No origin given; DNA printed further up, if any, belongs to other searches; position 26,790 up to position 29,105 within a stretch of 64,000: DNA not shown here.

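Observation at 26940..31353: Minimal two-gene c-di-GMP-switched polysaccharide module in an actinobacterium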

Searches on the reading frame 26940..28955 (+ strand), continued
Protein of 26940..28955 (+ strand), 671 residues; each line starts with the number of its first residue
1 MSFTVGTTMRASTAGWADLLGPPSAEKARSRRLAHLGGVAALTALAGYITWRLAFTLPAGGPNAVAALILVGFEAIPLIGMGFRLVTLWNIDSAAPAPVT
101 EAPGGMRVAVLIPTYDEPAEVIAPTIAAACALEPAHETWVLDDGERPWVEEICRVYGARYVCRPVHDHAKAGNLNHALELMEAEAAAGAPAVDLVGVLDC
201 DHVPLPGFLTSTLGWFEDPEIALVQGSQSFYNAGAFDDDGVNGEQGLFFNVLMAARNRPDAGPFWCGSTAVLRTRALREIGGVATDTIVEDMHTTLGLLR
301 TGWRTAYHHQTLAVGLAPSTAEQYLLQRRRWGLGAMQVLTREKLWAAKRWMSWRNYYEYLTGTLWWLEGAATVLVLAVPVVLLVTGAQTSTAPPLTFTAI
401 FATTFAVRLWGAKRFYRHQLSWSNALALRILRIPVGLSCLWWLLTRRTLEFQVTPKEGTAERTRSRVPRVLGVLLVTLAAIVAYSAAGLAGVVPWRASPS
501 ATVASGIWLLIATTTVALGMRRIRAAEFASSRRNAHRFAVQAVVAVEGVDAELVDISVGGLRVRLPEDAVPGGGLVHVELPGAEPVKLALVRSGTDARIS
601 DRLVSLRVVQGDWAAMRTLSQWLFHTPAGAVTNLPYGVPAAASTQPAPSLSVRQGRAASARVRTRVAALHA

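Call 10: find_related_loci(query=A1, collection=genome_contigs, flank=8000)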
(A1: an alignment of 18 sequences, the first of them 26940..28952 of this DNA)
Query A1 (671 aa) in genome_contigs; peptide patterns used: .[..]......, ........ (x = any residue, [..] = any of these).
596 stretches matched a pattern; 535 encode a relative of the query (tblastn E <= 1e-3); the best 80 are kept; 80 distinct loci.
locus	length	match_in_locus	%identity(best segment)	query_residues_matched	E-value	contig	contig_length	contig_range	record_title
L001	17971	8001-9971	79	11-663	0e+0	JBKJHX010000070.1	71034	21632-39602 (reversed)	MAG: Marmoricola sp. isolate ant_bin.129 S1Ck117_6221954_flag_0_multi_160.9774_len_71034, whole genome shotgun sequence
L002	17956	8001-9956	76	2-655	0e+0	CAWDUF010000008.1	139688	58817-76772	MAG: uncultured Actinomycetota bacterium isolate MFD05442.bin.2.64 genome assembly, contig: contig_30815, whole genome s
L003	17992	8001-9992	76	8-671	0e+0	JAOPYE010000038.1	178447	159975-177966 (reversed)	MAG: Marmoricola sp. isolate RYN_219 scaffold_1218626, whole genome shotgun sequence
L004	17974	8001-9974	77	14-671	0e+0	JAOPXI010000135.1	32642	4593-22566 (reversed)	MAG: Marmoricola sp. isolate RYN_197 scaffold_3691751, whole genome shotgun sequence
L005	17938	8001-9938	78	12-654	0e+0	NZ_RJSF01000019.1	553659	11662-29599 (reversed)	Nocardioides pocheonensis strain Gsoil 818 scaffold35_223.8, whole genome shotgun sequence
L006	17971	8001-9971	75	14-670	0e+0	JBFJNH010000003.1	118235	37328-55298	MAG: Marmoricola sp. isolate Mix_sand17.2022.03.Z.5 k141_1529906_length_118235_cov_18.1265, whole genome shotgun sequenc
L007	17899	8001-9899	66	10-643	0e+0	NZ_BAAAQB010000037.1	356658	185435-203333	Arthrobacter humicola strain JCM 15921 sequence37, whole genome shotgun sequence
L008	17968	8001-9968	63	10-658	0e+0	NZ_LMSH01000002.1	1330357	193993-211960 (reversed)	Arthrobacter sp. Soil763 contig_2, whole genome shotgun sequence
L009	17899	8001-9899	65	10-643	0e+0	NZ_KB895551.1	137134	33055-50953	Arthrobacter sp. 131MFCol6.1 C566DRAFT_scaffold00011.11, whole genome shotgun sequence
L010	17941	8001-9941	64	10-663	0e+0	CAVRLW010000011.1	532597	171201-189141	MAG: uncultured Actinomycetota bacterium isolate MFD05567.bin.3.520 genome assembly, contig: contig_16778, whole genome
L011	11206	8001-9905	65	11-645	0e+0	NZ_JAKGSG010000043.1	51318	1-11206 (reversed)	Antribacter soli strain KLBMP 9083 Scaffold10_1, whole genome shotgun sequence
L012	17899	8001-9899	65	10-643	0e+0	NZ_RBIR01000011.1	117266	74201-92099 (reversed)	Arthrobacter oryzae strain DSM 25586 Ga0215705_111, whole genome shotgun sequence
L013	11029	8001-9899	65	10-643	0e+0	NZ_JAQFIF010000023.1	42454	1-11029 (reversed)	Arthrobacter sp. ES3-54 Ga0498888_23, whole genome shotgun sequence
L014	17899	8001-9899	65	10-643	0e+0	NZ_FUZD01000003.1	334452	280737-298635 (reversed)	Arthrobacter sp. 49Tsu3.1M3, whole genome shotgun sequence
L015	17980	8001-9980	63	10-664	0e+0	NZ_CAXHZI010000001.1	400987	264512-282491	MAG: uncultured Arthrobacter sp. isolate ERR7163067_binner123_74 ERZ8868625.40, whole genome shotgun sequence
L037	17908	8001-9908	62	11-647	0e+0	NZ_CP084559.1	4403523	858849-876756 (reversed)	Arthrobacter sp. FW306-04-A chromosome, complete genome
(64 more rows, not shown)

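Call 15: search_protein_families(library=pfam, proteins=[L037:9908-13237:+, L037:13234-14166:+, L037:3653-5173:-, L037:6868-7323:+, L037:7320-7736:+, L007:9959-10849:-, L007:10868-12808:-, L007:6467-7159:+, L007:5434-6567:+, L037:14186-16099:-], max_evalue=0.01)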
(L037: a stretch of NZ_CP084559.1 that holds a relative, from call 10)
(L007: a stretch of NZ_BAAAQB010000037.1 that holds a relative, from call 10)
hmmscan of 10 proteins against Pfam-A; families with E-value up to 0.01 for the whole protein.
L037:9908-13237:+ (1109 aa): 9 families
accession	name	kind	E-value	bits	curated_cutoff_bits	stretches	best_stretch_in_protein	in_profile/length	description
PF00072.30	Response_reg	-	3.9e-43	146.6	30.2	2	868-979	1-109/111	Response regulator receiver domain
PF02518.31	HATPase_c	-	1.3e-29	103.3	26.4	1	582-696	1-109/111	Histidine kinase-, DNA gyrase B-, and HSP90-like ATPase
PF00512.31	HisKA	-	2.6e-20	72.7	26.9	1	471-535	2-66/66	His Kinase A (phospho-acceptor) domain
PF08448.16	PAS_4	-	3.3e-18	66.4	23.1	1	344-451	2-109/110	PAS fold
PF13426.13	PAS_9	-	6.5e-16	58.9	27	1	348-449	2-103/103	PAS domain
PF00989.32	PAS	-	3.5e-15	56.4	22.6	1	341-447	5-113/113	PAS fold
PF01627.28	Hpt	-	3.3e-12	46.9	24.6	1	1021-1097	4-81/84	Hpt domain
PF08447.18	PAS_3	-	7.4e-10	39.4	25.6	1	360-438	2-83/89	PAS fold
PF13188.13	PAS_8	-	0.002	18.4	21.8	1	341-392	5-56/65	PAS domain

L037:13234-14166:+ (310 aa): 4 families
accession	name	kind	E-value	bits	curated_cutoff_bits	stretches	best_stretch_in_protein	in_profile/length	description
PF00990.26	GGDEF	-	1.1e-41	142.8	23.8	1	138-297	1-161/161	Diguanylate cyclase, GGDEF domain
PF00072.30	Response_reg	-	4.4e-25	88.5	30.2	1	3-114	1-110/111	Response regulator receiver domain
PF23198.2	PDE8A_N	-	2.3e-05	24.8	29.6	1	18-88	28-99/147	PDE8A-like, N-terminal domain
PF22335.1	Cas10-Cmr2_palm2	-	0.0042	17.6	27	1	213-298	55-132/133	Cas10/Cmr2, second palm domain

L037:3653-5173:- (506 aa): 3 families
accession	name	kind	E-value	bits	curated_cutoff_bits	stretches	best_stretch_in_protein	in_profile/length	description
PF00563.25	EAL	-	3.4e-77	259.4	31.3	1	257-493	3-236/236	EAL domain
PF00990.26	GGDEF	-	8.1e-42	143.2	23.8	1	81-235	1-160/161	Diguanylate cyclase, GGDEF domain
PF00672.30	HAMP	-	7.7e-09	36.2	25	1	10-54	10-53/53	HAMP domain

L037:6868-7323:+ (151 aa): 1 family
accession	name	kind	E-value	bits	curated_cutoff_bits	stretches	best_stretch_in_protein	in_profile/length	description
PF19834.4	DUF6314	-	7.8e-34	117.4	23.1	1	18-149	1-131/131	Family of unknown function (DUF6314)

L037:7320-7736:+ (138 aa): 1 family
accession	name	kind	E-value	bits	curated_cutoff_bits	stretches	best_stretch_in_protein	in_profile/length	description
PF00293.34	NUDIX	-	3.7e-18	66.2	21.1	1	12-124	5-124/134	NUDIX domain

L007:9959-10849:- (296 aa): 4 families
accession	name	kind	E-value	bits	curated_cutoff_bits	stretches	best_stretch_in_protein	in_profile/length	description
PF03446.21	NAD_binding_2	-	1.3e-30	106.9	21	1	12-171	2-161/161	NAD binding domain of 6-phosphogluconate dehydrogenase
PF14833.11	NAD_binding_11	-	7.7e-27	94.4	30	1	174-291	1-119/122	NAD-binding of NADP-dependent 3-hydroxyisobutyrate dehydrogenase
PF21761.2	RedAm-like_C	-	0.0026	18.5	27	1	187-291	16-122/127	NADPH-dependent reductive aminase-like, C-terminal domain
PF01488.26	Shikimate_DH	-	0.0087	16.6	24.3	0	11-50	14-54/138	Shikimate / quinate 5-dehydrogenase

L007:10868-12808:- (646 aa): 2 families
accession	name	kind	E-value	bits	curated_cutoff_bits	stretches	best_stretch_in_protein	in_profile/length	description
PF06808.19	DctM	-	7.5e-97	325.2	23.8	1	225-633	1-413/413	Tripartite ATP-independent periplasmic transporter, DctM component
PF04290.18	DctQ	-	4.2e-24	85.4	28.3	1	61-188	3-131/132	Tripartite ATP-independent periplasmic transporters, DctQ component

L007:6467-7159:+ (230 aa): 0 families

L007:5434-6567:+ (377 aa): 6 families
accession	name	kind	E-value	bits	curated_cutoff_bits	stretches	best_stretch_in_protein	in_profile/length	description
PF13377.12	Peripla_BP_3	-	9.1e-32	110.9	26.5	1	214-370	1-167/167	Periplasmic binding protein-like domain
PF00532.27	Peripla_BP_1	-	2.2e-28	100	22.2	1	106-324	2-234/281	Periplasmic binding proteins and sugar binding domain of LacI family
PF00356.27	LacI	-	4.3e-15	55.7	27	1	49-94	1-46/46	Bacterial regulatory proteins, lacI family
PF13407.12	Peripla_BP_4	-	1.1e-13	51.8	35.1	1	108-316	1-219/258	Periplasmic binding protein domain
PF13560.12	HTH_31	-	0.0036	18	27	0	49-88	16-52/64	Helix-turn-helix domain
PF00701.28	DHDPS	-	0.0057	15.9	22.1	1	133-179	7-53/289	Dihydrodipicolinate synthetase family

L037:14186-16099:- (637 aa): 7 families
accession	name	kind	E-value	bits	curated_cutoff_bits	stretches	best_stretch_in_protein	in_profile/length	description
PF00664.28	ABC_membrane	-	1.7e-39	136.6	28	1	43-314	1-272/274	ABC transporter transmembrane region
PF00005.33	ABC_tran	-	1.1e-29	104.2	25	1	397-552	1-137/137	ABC transporter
PF02463.25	SMC_N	-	4.3e-05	23.5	40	1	523-594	136-211/220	RecF/RecN/SMC N terminal domain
PF13401.12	AAA_22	-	0.0011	19.7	27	1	409-552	7-95/130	AAA domain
PF03193.22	RsgA_GTPase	-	0.0018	18.5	30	1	405-448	105-148/174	RsgA GTPase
PF13191.12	AAA_16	-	0.0033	18.4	32.6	1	406-568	24-158/167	AAA ATPase domain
PF13558.12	SbcC_Walker_B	-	0.0053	17.4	27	0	494-562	4-84/90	SbcC/RAD50-like, Walker B motif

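Call 17: search_protein_families(library=pfam, proteins=[L037:9908-10900:+], max_evalue=10)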
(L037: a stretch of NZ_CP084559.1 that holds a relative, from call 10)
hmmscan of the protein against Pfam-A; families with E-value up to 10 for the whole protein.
L037:9908-10900:+ (331 aa): 4 families
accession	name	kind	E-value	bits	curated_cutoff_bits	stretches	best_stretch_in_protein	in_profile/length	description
PF25592.1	DUF7937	-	0.072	12.4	31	2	137-307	144-324/402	Domain of unknown function (DUF7937)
PF09843.14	DUF2070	-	1.7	7.3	30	1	7-168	10-149/561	Predicted membrane protein (DUF2070)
PF06570.16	DUF1129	-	5.5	7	29.1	0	223-294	110-181/207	Protein of unknown function (DUF1129)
PF05875.18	Ceramidase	-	5.6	6.7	32.5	1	15-89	112-184/259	Ceramidase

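Call 48: predict_structure(alignment_id=A1)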
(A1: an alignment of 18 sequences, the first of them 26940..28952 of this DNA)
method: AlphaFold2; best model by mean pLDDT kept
length: 671 residues; sequences in the alignment: 18
mean_pLDDT: 76.4   pTM: 0.79
mean pLDDT of the five models: 76.4, 71.2, 69.4, 68.5, 67.3
residues with pLDDT >= 90: 153; 70-90: 339; 50-70: 113; < 50: 66
segments of 3 or more residues with pLDDT < 50: 1-9, 232-258, 650-671
pLDDT, mean of each block of 10 residues (from residue 1): 33 62 68 85 93 91 89 86 69 67 89 85 89 87 90 96 81 90 95 89 74 86 71 43 37 46 55 92 79 84 73 56 76 83 76 77 81 84 83 88 90 73 66 85 77 54 60 89 85 75 81 83 61 70 93 91 88 89 93 65 88 93 89 83 66 35 29 29
secondary structure, 60 per line:
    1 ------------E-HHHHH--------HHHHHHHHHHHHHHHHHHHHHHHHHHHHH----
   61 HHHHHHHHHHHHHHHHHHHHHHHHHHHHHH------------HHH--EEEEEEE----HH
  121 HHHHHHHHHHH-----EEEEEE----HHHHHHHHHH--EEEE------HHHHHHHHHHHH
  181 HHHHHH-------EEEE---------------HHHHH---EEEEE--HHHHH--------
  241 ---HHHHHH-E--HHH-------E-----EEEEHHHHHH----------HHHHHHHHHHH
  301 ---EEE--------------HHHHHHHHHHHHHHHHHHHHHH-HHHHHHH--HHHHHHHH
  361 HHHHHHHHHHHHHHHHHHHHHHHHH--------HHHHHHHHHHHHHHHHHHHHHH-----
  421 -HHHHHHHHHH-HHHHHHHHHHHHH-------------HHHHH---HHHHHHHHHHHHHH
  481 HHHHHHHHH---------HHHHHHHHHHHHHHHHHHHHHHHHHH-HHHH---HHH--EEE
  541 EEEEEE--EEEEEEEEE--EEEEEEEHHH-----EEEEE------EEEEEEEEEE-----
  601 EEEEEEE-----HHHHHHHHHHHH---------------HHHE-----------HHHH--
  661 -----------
elements in order: H15-19 H28-56 H61-90 E108-114 H119-131 E137-142 H147-156 E159-162 H169-186 E194-197 H213-217 E221-225 H228-232 H244-249 E270-273 H274-279 H290-300 E304-306 H321-342 H344-350 H353-385 H394-415 H422-431 H433-445 H459-463 H467-489 H499-524 H526-529 E538-546 E549-557 E560-566 E575-579 E586-595 E601-607 H613-624 H655-658

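Call 50: find_encoding_contigs(protein=window:26940-28955:+, flank=2000, max_places=3)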
Protein window:26940-28955:+ (671 aa): 6 contigs read that carry it; 3 places shown.
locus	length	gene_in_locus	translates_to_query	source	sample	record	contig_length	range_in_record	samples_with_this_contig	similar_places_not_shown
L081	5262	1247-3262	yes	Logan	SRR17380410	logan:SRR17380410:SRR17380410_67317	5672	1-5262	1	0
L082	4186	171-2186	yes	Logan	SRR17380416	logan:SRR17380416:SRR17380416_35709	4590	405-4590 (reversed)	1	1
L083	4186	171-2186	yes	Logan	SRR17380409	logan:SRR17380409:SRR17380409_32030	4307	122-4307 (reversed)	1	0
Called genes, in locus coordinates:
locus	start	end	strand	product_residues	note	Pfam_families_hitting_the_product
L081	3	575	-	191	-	?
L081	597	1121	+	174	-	PF04978:MST, PF12867:DinB_2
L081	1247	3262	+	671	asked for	PF13641:Glyco_tranf_2_3, PF00535:Glycos_transf_2, PF13632:Glyco_trans_2_3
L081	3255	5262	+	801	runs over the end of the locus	PF00990:GGDEF, PF00563:EAL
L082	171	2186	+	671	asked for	PF13641:Glyco_tranf_2_3, PF00535:Glycos_transf_2, PF13632:Glyco_trans_2_3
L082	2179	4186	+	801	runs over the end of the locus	PF00990:GGDEF, PF00563:EAL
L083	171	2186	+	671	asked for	PF13641:Glyco_tranf_2_3, PF00535:Glycos_transf_2, PF13632:Glyco_trans_2_3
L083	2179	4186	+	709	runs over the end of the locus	?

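Call 52: fold_search(model_id=the predicted structure, library=pdb)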
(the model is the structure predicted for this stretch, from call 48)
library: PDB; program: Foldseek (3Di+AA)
matches with E <= 10: 1252; with E <= 0.001: 65
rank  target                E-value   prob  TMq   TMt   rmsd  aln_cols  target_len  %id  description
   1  9b8v_E                2.9e-26  1.00  0.65  0.53   6.2       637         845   23  AlphaFold2 informed cryo-EM model of the E. coli cellulose synthase BcsAG3B6 complex (released 2025-02-19)
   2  4p00_A                1.0e-24  1.00  0.64  0.60   9.3       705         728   22  Bacterial Cellulose Synthase in complex with cyclic-di-GMP and UDP (released 2014-04-09)
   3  9fp0_A                1.4e-24  1.00  0.61  0.53   6.0       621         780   23  Cryo-EM structure of the 'crown'less Bcs macrocomplex for E. coli cellulose secretion in non-saturating c-di-GMP (loca (released 2024-10-16)
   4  9fmz_A                1.9e-24  1.00  0.65  0.54   5.9       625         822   24  Cryo-EM structure of the c-di-GMP-bound synthase:pEtN transferase complex (BcsA-Bct-G3) from the E. coli cellulose sec (released 2024-10-16)
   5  9fnn_A                8.9e-24  1.00  0.64  0.55   7.0       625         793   24  Cryo-EM structure of the c-di-GMP-saturated 'crown'less Bcs macrocomplex for cellulose secretion in E. coli (released 2024-10-16)
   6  9fmv_A                1.2e-23  1.00  0.60  0.52   6.3       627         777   22  Cryo-EM structure of the c-di-GMP-free synthase:pEtN transferase complex (BcsA-Bct-G3) from the E. coli cellulose secr (released 2024-10-16)
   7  4hg6_A                3.1e-23  1.00  0.63  0.58   8.9       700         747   23  Structure of a cellulose synthase - cellulose translocation intermediate (released 2012-12-19)
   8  5ej1_A                1.6e-22  1.00  0.63  0.59   9.4       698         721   23  Pre-translocation state of bacterial cellulose synthase (released 2016-03-30)
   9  6yv7_B                7.7e-09  1.00  0.35  0.63   7.2       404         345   18  Mannosyltransferase PcManGT from Pyrobaculum calidifontis (released 2020-07-22)
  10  6yv7_A                2.1e-08  1.00  0.37  0.64   6.9       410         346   17  Mannosyltransferase PcManGT from Pyrobaculum calidifontis (released 2020-07-22)
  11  8g2j_D                6.8e-08  1.00  0.48  0.45   8.5       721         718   13  Hybrid aspen cellulose synthase-8 bound to UDP-glucose (released 2023-03-01)
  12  7lby_A                9.5e-08  1.00  0.58  0.53   6.5       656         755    8  Bacterial cellulose synthase BcsB with polyalanine BcsA model (released 2021-03-24)
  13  8vht_A                1.0e-07  1.00  0.48  0.47   8.6       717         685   15  Cryo EM structure of a soybean CesA3 homotrimer (released 2025-01-15)
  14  7d5k_A                2.2e-07  1.00  0.49  0.46   8.0       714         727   14  CryoEM structure of cotton cellulose synthase isoform 7 (released 2021-07-28)
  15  8smm_A                3.8e-07  1.00  0.33  0.42  11.7       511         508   16  Xenopus laevis hyaluronan synthase 1 (released 2024-05-01)
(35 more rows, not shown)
